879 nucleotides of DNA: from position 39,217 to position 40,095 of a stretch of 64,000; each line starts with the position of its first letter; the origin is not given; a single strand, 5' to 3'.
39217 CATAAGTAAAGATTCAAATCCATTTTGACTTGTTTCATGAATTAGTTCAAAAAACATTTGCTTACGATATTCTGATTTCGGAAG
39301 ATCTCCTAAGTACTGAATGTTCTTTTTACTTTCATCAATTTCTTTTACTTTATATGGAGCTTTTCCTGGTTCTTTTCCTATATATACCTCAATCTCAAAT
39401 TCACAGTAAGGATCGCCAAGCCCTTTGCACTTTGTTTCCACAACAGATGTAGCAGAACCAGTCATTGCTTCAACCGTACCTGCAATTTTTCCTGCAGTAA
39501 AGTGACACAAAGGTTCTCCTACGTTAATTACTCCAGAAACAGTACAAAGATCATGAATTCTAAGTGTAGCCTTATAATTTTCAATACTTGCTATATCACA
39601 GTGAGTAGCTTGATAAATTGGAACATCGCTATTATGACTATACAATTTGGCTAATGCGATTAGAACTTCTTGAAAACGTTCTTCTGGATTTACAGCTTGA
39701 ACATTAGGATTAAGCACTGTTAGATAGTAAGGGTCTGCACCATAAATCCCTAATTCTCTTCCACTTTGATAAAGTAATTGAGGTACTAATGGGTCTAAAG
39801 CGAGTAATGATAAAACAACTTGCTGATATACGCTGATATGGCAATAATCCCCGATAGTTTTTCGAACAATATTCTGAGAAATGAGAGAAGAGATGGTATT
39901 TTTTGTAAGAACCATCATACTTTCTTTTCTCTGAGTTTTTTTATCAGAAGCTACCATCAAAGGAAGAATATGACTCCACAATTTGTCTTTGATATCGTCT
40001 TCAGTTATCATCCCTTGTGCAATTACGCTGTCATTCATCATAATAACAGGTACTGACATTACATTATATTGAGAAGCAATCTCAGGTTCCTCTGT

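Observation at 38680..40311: Thioredoxin-like domain fused to two V4R (Bet3/TRAPP-like) domains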

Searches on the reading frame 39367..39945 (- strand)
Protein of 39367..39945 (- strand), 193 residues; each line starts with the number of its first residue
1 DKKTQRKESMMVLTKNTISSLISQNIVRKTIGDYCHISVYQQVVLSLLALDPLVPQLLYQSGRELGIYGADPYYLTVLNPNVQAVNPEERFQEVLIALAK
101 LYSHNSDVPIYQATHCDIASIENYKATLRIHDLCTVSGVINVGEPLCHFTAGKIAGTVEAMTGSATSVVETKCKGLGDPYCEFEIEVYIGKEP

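Call 36: search_solved_structures(query=A2, max_evalue=10, show_alignments=4)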
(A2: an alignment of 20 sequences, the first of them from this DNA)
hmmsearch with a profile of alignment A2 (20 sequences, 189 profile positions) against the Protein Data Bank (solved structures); distinct sequences matched with E-value up to 10: 19.
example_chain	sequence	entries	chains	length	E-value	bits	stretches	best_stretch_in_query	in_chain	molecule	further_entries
2osd_A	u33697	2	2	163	1.8e-07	34.3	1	141-187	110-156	Hypothetical protein MJ1460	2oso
5fru_A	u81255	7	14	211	0.00017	24.6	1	145-183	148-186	Positive phenol-degradative gene regulator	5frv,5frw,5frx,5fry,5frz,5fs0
7vqf_A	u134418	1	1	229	0.00018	24.5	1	138-183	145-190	Phenol sensing regulator, MopR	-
5kbe_A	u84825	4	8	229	0.00066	22.6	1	141-183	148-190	MopR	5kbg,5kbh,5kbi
3b5n_B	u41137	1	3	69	0.035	17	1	86-132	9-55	Protein SSO1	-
3e6q_A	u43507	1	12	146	0.07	16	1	120-173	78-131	putative 5-carboxymethyl-2-hydroxymuconate isomerase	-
2ccq_A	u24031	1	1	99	0.096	15.6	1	101-171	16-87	PEPTIDE N-GLYCANASE HOMOLOG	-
2hpj_A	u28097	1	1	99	0.11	15.3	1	101-171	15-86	PNGase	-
2hpl_A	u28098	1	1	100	0.12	15.3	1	101-171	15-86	PNGase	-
2d5u_A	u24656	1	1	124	0.17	14.8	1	100-171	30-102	N-glycanase 1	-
5an6_A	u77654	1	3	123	0.21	14.5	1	57-106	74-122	CRISPR-ASSOCIATED PROTEIN, CSM2 FAMILY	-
9cru_K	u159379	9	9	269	0.31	13.9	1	71-132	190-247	Protein SSO1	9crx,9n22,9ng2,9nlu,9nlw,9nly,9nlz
2cm0_A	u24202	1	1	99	0.51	13.2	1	101-171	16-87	PEPTIDE N-GLYCANASE HOMOLOG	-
6ifk_D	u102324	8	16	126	0.92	12.4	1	55-104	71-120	Type III-A CRISPR-associated protein Csm2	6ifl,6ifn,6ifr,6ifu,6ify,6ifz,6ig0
6nud_A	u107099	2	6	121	0.93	12.4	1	55-104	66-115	CRISPR system Cms protein Csm2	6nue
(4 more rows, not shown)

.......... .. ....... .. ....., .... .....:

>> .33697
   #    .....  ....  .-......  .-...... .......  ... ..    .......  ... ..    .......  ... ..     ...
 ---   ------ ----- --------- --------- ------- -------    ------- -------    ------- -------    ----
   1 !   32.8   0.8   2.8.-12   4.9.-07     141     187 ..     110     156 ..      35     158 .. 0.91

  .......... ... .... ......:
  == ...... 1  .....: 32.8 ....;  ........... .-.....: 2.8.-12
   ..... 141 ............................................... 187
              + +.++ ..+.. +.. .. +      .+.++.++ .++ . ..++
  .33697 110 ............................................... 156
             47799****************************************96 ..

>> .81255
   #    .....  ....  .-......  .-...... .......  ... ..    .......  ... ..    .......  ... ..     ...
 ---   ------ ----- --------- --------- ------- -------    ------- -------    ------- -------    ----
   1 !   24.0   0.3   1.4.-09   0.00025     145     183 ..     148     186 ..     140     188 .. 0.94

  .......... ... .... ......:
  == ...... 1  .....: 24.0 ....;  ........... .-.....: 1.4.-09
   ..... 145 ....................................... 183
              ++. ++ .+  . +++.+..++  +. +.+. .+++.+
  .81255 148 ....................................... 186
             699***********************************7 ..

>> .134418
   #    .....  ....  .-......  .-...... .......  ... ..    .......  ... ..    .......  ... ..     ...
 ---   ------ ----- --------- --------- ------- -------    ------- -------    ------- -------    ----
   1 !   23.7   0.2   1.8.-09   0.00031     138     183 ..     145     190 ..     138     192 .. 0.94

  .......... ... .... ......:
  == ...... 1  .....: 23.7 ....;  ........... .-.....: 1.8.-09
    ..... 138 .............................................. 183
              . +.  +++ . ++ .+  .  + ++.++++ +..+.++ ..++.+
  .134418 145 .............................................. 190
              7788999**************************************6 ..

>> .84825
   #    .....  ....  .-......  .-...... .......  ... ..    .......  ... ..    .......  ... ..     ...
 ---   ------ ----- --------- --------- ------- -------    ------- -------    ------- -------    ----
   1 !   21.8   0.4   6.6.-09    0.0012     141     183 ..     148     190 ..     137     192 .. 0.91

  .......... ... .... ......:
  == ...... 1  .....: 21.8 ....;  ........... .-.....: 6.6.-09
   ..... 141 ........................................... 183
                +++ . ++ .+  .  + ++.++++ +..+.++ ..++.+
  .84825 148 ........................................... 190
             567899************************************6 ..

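Call 37: search_protein_families(library=pfam, alignment_id=A2, max_evalue=10)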
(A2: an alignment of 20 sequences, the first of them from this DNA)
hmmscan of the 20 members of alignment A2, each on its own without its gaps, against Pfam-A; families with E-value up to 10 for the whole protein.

A. member 1, seq(193 aa): 1 family
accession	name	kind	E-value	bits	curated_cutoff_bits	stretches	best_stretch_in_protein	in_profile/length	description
PF02830.23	V4R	-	1.1e-14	54.7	31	1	128-186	3-61/62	V4R domain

B. families by the number of members that match (of 20 scanned): 7 families
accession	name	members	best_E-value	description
PF02830.23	V4R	20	2e-17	V4R domain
PF14196.11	ATC_hydrolase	4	0.012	L-2-amino-thiazoline-4-carboxylic acid hydrolase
PF22027.1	NS3_helicase_C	1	0.00083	NS3 RNA helicase, C-terminal helical domain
PF00805.28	Pentapeptide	1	0.15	Pentapeptide repeats (8 copies)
PF21378.2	YceM-like_C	1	0.17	YceM-like, C-terminal domain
PF10369.15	ALS_ss_C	1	0.19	Small subunit of acetolactate synthase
PF14791.11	DNA_pol_B_thumb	1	0.19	DNA polymerase beta thumb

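Call 57: search_protein_representatives(alignment_id=A2)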
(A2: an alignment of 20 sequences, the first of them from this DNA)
Query: 20 sequences, 189 profile positions. Proteins with E-value up to 0.001 (for the whole library): 2063; up to 1e-10: 342; up to 1e-30: 41. The best 150 are listed.
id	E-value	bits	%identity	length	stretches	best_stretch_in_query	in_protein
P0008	2.8e-138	473.9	-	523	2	2-188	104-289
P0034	2.8e-136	467.4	-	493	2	3-188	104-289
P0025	2.3e-130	448.2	-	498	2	2-188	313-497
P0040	4.7e-129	443.9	-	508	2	3-188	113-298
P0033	4.3e-128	440.7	-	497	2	3-188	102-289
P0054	1.9e-116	402.7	-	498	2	5-188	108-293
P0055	1.1e-114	397.0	-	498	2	4-188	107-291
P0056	8.3e-113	390.9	-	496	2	1-188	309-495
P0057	2.8e-112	389.1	-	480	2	3-188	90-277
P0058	4.3e-106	369.0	-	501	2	3-188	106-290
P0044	1.6e-105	367.1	-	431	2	1-187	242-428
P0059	5.2e-104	362.2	-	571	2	2-188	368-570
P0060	2.2e-101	353.6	-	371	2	3-188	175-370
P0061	1.5e-100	350.9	-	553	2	2-188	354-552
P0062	1.2e-99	348.0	-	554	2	3-188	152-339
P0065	2.3e-86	304.6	-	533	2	1-187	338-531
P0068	3.2e-84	297.7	-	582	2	5-187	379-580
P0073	2.5e-78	278.4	-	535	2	4-188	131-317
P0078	7.7e-60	218.1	-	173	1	18-187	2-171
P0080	1.7e-55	204.0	-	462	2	5-187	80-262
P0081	4.3e-48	179.8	-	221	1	1-188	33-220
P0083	4.9e-40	153.5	-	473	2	11-187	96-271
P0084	1.2e-36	142.4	-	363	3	21-185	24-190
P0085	6.9e-36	140.0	-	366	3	122-185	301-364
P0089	3.3e-28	115.0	-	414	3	98-185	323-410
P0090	7.2e-28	113.9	-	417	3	128-187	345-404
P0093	1.8e-27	112.6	-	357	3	26-185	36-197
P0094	2.0e-27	112.5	-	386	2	13-184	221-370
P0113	1.9e-22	96.2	-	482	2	122-187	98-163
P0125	9.5e-21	90.6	-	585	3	17-183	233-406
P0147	2.1e-18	83.0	-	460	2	114-188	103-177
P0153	4.7e-18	81.9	-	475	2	115-185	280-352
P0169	5.1e-17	78.5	-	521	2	122-187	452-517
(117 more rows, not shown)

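Call 58: search_protein_families(library=pfam, max_evalue=0.01, proteins=[P0059, P0062, P0065, P0068, P0073, P0080, P0083, P0084, P0085, P0089])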
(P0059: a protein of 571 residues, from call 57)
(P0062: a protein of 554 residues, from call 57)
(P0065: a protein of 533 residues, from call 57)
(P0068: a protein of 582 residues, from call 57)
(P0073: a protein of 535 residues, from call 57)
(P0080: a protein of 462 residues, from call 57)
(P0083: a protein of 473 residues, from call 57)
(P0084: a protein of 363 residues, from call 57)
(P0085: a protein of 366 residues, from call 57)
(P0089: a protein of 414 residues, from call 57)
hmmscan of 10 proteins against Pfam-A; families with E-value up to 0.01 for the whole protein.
P0059 (571 aa): 3 families
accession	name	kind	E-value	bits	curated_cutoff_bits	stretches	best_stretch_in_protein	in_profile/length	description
PF02830.23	V4R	-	2.1e-30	105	31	2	288-346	3-61/62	V4R domain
PF00085.26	Thioredoxin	-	2.4e-07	31.1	23.5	1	10-74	17-81/103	Thioredoxin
PF13192.12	Thioredoxin_3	-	2.5e-05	24.7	24.8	1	17-77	5-61/76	Thioredoxin domain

P0062 (554 aa): 3 families
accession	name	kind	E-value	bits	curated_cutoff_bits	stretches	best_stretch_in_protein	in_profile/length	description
PF02830.23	V4R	-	2.9e-19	69.3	31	1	279-338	3-61/62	V4R domain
PF13192.12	Thioredoxin_3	-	5.1e-06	26.9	24.8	1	4-61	7-61/76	Thioredoxin domain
PF00085.26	Thioredoxin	-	8.6e-05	22.9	23.5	1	2-59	25-83/103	Thioredoxin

P0065 (533 aa): 5 families
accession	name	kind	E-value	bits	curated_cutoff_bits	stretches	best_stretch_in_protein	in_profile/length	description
PF02830.23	V4R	-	8.6e-23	80.6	31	2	255-313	3-61/62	V4R domain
PF13192.12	Thioredoxin_3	-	8.5e-07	29.4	24.8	1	14-71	7-62/76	Thioredoxin domain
PF00085.26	Thioredoxin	-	2e-06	28.2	23.5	1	7-68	20-83/103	Thioredoxin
PF13098.12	Thioredoxin_2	-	0.0015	19.3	27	1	4-68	4-85/104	Thioredoxin-like domain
PF05768.20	Glrx-like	-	0.0018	19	26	1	9-76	2-64/77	Glutaredoxin-like domain (DUF836)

P0068 (582 aa): 5 families
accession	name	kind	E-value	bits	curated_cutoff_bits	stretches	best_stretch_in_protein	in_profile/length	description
PF02830.23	V4R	-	5.3e-25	87.7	31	2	292-347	5-60/62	V4R domain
PF00085.26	Thioredoxin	-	1.2e-05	25.7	23.5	1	11-67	22-77/103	Thioredoxin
PF13192.12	Thioredoxin_3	-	6.7e-05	23.3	24.8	1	11-75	3-62/76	Thioredoxin domain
PF05768.20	Glrx-like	-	0.0039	17.9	26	0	11-71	2-58/77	Glutaredoxin-like domain (DUF836)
PF13098.12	Thioredoxin_2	-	0.0099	16.7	27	0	11-72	9-85/104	Thioredoxin-like domain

P0073 (535 aa): 2 families
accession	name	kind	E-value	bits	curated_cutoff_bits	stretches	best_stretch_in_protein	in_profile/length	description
PF02830.23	V4R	-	5.6e-14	52.4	31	1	257-316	3-61/62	V4R domain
PF00085.26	Thioredoxin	-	0.0027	18.1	23.5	1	6-65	18-77/103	Thioredoxin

P0080 (462 aa): 2 families
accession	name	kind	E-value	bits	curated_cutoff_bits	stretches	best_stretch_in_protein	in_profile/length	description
PF02830.23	V4R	-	1.1e-12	48.3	31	1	415-460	16-61/62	V4R domain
PF13192.12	Thioredoxin_3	-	0.0065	16.9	24.8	0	22-62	34-74/76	Thioredoxin domain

P0083 (473 aa): 1 family
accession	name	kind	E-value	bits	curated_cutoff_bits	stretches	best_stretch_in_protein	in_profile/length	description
PF02830.23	V4R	-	1.1e-16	61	31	1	215-270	5-60/62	V4R domain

P0084 (363 aa): 1 family
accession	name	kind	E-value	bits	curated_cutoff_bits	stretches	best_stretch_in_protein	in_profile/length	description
PF02830.23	V4R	-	4.5e-30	104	31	2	304-361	2-59/62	V4R domain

P0085 (366 aa): 3 families
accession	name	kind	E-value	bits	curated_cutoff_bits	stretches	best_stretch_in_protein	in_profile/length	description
PF02830.23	V4R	-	1.3e-27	96.1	31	2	307-364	2-59/62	V4R domain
PF14196.11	ATC_hydrolase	-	3.8e-06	28.2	28.1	0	256-330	31-115/145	L-2-amino-thiazoline-4-carboxylic acid hydrolase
PF18546.6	MetOD1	-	0.00023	21.7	23.8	0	324-364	101-140/142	Methanogen output domain 1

P0089 (414 aa): 2 families
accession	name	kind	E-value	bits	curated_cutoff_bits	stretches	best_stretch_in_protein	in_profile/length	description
PF02830.23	V4R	-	5.8e-19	68.4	31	2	362-412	11-61/62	V4R domain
PF13248.11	Zn_ribbon_3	-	0.0044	16.9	27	1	9-32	3-26/26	zinc-ribbon domain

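Call 59: search_protein_families(library=pfam, max_evalue=0.01, proteins=[P0090, P0093, P0094, P0113, P0125, P0147, P0153, P0169, P0081, P0078])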
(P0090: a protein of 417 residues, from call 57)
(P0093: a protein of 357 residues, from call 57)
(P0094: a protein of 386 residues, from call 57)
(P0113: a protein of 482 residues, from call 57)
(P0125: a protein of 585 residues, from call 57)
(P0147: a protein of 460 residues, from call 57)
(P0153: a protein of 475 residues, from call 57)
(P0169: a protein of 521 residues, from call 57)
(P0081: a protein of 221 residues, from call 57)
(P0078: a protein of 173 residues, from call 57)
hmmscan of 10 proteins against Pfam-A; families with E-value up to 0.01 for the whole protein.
P0090 (417 aa): 5 families
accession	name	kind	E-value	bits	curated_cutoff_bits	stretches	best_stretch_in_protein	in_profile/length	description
PF02830.23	V4R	-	9.9e-24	83.6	31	2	346-403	3-60/62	V4R domain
PF13248.11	Zn_ribbon_3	-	1.9e-05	24.4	27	1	2-21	4-23/26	zinc-ribbon domain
PF13240.11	Zn_Ribbon_1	-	2.4e-05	24.4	25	1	3-24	2-23/23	zinc-ribbon domain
PF21344.3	Zn_ribbon_LysW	-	0.0023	18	27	1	2-28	2-35/46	Alpha-aminoadipate carrier protein LysW-like, globular domain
PF18546.6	MetOD1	-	0.0044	17.5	23.8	0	320-402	61-140/142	Methanogen output domain 1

P0093 (357 aa): 1 family
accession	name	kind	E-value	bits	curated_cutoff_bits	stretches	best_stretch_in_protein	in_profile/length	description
PF02830.23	V4R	-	8.5e-16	58.2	31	1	304-356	2-60/62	V4R domain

P0094 (386 aa): 1 family
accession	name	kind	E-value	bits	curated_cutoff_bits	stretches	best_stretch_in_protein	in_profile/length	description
PF02830.23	V4R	-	6.9e-19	68.1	31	2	150-197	14-61/62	V4R domain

P0113 (482 aa): 2 families
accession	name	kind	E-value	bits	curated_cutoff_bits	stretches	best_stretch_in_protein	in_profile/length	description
PF02830.23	V4R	-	1.9e-38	130.8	31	2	104-164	2-62/62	V4R domain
PF03259.23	Robl_LC7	-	2.1e-08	34.2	23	1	361-445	3-87/91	Roadblock/LC7 domain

P0125 (585 aa): 6 families
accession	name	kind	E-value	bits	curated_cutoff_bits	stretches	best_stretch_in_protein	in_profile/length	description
PF02830.23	V4R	-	5.7e-16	58.8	31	2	353-409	6-60/62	V4R domain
PF06745.19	ATPase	-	2.3e-08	34.1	26.6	1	11-139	17-137/231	KaiC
PF01443.25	Viral_helicase1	-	3.9e-05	24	21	1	17-100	2-86/228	Viral superfamily 1 RNA helicase core domain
PF13191.12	AAA_16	-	0.00017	22.6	32.6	1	5-130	13-141/167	AAA ATPase domain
PF13481.12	AAA_25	-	0.00063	19.9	27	1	11-52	31-81/195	AAA domain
PF09848.15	SLFN-g3_helicase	-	0.0028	17.4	24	1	15-60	3-49/354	Schlafen group 3, DNA/RNA helicase domain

P0147 (460 aa): 3 families
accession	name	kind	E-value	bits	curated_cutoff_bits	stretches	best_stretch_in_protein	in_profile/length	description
PF07228.17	SpoIIE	-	2.4e-46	158.6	25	1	264-456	1-189/192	Stage II sporulation protein E (SpoIIE)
PF02830.23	V4R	-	2.4e-20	72.8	31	1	118-176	3-61/62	V4R domain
PF10702.14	DUF2507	-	1.4e-10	41.7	35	1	57-161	7-110/123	Protein of unknown function (DUF2507)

P0153 (475 aa): 2 families
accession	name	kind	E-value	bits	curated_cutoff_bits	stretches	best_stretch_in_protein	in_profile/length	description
PF02830.23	V4R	-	1.5e-26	92.6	31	2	116-160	17-61/62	V4R domain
PF03259.23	Robl_LC7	-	6.1e-10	39.1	23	1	366-451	6-91/91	Roadblock/LC7 domain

P0169 (521 aa): 4 families
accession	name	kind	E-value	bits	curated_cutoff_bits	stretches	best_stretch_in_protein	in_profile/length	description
PF17201.10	Cache_3-Cache_2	-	4.2e-36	125.2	27.7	1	277-417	35-192/299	Cache 3/Cache 2 fusion domain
PF17202.10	sCache_3_3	-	5.7e-34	117.1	28.8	1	311-417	3-105/107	Single cache domain 3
PF02830.23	V4R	-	3.2e-22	78.8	31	2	465-517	9-61/62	V4R domain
PF17203.10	sCache_3_2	-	6.7e-08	33.2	28.4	1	316-411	42-130/140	Single cache domain 3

P0081 (221 aa): 1 family
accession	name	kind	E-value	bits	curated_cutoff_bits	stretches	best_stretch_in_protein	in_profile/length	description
PF02830.23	V4R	-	2.5e-11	43.9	31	1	160-219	4-61/62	V4R domain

P0078 (173 aa): 1 family
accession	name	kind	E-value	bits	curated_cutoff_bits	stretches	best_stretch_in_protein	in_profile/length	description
PF02830.23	V4R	-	1.9e-13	50.7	31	1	111-171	3-61/62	V4R domain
